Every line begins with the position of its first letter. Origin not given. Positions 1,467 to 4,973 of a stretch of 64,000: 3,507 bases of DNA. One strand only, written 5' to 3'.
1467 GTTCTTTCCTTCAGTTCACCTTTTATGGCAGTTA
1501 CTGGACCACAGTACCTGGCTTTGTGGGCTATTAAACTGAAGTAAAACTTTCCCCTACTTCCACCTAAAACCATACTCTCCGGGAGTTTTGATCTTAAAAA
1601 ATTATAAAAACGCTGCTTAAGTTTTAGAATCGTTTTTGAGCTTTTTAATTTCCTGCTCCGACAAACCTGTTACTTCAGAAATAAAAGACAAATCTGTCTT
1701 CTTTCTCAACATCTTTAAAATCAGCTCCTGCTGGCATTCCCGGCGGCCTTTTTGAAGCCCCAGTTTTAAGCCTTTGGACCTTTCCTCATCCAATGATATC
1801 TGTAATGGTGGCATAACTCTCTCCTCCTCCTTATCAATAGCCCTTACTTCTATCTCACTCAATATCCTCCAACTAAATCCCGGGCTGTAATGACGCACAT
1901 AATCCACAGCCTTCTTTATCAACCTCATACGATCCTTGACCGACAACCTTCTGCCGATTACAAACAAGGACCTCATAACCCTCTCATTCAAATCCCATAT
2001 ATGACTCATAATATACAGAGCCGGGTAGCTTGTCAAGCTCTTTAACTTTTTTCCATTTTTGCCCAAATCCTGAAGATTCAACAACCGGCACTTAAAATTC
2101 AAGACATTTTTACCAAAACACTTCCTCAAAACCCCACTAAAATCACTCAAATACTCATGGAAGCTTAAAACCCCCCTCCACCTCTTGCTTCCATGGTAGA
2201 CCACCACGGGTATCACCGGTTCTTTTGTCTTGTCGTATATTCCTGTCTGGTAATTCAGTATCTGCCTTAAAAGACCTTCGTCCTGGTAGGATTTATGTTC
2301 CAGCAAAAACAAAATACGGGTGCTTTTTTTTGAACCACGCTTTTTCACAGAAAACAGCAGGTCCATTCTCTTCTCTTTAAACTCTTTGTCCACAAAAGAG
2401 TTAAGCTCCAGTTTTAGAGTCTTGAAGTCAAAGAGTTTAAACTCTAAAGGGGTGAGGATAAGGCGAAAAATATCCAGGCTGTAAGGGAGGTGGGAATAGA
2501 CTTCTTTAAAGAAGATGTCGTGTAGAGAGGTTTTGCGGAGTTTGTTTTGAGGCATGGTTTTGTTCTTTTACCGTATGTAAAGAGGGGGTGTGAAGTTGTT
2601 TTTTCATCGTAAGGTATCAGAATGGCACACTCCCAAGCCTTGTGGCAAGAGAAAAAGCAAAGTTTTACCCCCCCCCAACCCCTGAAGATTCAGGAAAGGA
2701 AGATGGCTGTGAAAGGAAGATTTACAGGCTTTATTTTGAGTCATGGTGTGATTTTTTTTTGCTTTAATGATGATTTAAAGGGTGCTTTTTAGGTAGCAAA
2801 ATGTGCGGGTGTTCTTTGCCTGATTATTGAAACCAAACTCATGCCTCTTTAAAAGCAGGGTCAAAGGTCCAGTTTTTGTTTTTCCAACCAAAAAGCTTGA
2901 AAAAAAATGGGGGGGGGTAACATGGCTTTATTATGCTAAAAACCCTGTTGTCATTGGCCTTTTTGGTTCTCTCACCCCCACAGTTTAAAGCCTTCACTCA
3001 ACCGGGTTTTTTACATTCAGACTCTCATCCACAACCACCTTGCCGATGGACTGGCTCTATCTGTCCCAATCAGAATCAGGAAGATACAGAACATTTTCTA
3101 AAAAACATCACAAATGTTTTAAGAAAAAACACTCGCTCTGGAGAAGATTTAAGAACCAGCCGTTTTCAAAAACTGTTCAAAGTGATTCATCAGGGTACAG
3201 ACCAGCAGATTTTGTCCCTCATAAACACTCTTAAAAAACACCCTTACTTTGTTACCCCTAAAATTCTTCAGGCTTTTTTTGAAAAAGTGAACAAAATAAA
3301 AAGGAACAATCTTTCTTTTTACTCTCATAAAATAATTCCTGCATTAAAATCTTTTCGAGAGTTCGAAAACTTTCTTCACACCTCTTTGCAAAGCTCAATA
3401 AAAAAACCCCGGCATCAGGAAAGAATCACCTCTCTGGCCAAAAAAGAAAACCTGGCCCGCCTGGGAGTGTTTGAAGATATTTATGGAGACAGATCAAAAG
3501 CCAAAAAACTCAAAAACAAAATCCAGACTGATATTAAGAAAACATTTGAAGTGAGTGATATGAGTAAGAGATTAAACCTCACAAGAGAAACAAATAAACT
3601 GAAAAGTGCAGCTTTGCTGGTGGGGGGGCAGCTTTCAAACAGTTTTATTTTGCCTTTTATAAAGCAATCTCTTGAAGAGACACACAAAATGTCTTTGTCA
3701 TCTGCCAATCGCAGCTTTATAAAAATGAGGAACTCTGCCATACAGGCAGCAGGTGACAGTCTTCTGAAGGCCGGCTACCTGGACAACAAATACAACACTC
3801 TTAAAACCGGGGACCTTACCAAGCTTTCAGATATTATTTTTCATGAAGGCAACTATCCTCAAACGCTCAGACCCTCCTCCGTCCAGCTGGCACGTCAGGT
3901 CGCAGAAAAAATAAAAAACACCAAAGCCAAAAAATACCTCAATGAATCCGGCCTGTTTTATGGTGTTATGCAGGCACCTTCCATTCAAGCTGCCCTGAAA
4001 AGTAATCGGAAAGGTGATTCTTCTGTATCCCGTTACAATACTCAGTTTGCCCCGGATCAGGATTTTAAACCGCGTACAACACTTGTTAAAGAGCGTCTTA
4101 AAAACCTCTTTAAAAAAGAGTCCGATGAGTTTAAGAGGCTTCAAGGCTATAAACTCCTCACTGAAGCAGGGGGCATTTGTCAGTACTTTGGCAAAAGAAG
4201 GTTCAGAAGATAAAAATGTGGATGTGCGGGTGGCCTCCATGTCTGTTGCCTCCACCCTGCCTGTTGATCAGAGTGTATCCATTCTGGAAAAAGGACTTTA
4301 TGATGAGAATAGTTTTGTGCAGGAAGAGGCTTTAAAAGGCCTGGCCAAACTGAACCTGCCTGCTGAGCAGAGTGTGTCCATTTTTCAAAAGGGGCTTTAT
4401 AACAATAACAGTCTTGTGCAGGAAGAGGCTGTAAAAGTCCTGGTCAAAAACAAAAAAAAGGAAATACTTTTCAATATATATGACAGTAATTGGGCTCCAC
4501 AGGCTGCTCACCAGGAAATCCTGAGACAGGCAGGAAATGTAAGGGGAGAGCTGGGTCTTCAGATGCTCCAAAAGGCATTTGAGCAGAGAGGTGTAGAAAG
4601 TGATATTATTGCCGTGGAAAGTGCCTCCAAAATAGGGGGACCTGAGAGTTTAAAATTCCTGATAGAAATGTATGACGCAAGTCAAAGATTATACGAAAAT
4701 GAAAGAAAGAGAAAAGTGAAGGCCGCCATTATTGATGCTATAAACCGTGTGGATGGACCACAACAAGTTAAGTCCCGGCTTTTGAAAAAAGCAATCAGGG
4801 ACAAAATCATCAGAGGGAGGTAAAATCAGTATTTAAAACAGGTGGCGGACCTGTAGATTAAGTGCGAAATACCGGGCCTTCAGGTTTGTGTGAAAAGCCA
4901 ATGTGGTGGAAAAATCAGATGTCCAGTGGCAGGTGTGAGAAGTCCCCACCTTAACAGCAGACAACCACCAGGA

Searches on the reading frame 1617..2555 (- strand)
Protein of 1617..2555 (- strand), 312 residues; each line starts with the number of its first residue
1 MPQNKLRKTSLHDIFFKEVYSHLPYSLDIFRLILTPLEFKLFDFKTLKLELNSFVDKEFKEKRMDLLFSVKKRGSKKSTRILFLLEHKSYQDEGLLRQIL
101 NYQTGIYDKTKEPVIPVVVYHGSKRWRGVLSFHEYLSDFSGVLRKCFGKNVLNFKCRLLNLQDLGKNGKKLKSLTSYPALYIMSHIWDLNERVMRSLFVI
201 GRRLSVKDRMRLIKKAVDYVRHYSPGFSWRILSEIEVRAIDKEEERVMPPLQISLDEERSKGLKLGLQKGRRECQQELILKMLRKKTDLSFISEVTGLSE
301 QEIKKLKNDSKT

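Call 35: search_protein_families(library=ncbifam, proteins=[window:1617-2555:-], max_evalue=0.01)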
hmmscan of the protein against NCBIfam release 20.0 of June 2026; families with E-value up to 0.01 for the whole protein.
window:1617-2555:- (312 aa): 3 families
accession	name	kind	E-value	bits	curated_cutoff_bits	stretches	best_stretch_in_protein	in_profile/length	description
TIGR01784.1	T_den_put_tspse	subfamily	3.5e-13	50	52.1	2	12-108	2-92/273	Rpn family recombination-promoting nuclease/putative transposase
NF007361.0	PRK09857.1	equivalog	7.3e-08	32.2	583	1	8-122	6-125/292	recombination-promoting nuclease RpnA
NF007418.0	PRK09956.1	equivalog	4.3e-07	29.3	583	1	9-123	7-126/308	ISNCY family transposase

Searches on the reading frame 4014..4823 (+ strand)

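Call 29: search_protein_families(library=pfam, proteins=[window:4014-4823:+], max_evalue=0.001)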
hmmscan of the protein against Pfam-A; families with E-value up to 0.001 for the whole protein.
window:4014-4823:+ (269 aa): 1 family
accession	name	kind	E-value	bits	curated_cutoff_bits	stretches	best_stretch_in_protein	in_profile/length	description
PF13646.12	HEAT_2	-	2e-09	38.1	27.7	1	64-143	9-87/88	HEAT repeats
